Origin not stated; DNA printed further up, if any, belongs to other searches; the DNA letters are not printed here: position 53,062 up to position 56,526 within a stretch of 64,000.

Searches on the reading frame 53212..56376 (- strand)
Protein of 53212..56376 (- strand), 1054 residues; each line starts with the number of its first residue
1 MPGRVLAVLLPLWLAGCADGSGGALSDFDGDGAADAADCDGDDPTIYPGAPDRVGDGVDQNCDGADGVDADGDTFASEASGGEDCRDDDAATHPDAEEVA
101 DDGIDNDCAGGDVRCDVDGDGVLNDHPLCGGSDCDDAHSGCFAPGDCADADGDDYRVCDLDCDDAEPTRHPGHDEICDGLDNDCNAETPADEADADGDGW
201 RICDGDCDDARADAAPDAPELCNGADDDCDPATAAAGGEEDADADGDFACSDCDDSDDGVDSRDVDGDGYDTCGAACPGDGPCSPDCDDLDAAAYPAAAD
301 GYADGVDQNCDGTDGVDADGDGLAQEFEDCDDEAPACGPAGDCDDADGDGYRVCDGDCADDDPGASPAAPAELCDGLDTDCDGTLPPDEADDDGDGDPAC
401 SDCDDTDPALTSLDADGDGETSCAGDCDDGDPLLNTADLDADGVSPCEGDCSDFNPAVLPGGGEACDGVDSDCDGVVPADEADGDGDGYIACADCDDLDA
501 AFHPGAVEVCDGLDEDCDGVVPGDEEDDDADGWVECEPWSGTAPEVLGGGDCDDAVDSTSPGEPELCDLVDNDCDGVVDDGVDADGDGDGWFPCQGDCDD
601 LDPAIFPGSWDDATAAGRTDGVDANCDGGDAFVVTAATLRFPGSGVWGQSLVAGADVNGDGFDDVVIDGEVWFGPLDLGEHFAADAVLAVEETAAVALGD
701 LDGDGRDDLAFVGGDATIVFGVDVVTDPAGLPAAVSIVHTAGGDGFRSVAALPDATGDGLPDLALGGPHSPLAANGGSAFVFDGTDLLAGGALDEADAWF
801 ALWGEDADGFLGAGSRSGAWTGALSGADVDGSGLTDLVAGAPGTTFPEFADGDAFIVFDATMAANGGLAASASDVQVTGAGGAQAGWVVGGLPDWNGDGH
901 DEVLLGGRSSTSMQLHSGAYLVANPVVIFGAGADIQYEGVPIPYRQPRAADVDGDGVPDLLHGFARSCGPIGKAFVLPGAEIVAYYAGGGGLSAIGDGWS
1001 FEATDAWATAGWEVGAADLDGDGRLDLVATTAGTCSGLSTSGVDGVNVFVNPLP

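Call 70: search_protein_families(library=pfam, proteins=[window:53212-56376:-], max_evalue=0.001)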
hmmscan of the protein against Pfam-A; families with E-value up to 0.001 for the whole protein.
window:53212-56376:- (1054 aa): 3 families
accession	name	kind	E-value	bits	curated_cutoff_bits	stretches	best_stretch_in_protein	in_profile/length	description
PF11617.13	Cu-binding_MopE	-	6.5e-53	177.1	27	8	494-521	1-28/30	Putative metal-binding motif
PF13517.12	FG-GAP_3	-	4.8e-08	33.9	26.9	1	894-961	1-60/61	FG-GAP-like repeat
PF01839.29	FG-GAP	-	1.2e-06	28.7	22.1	2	1010-1031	1-22/37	FG-GAP repeat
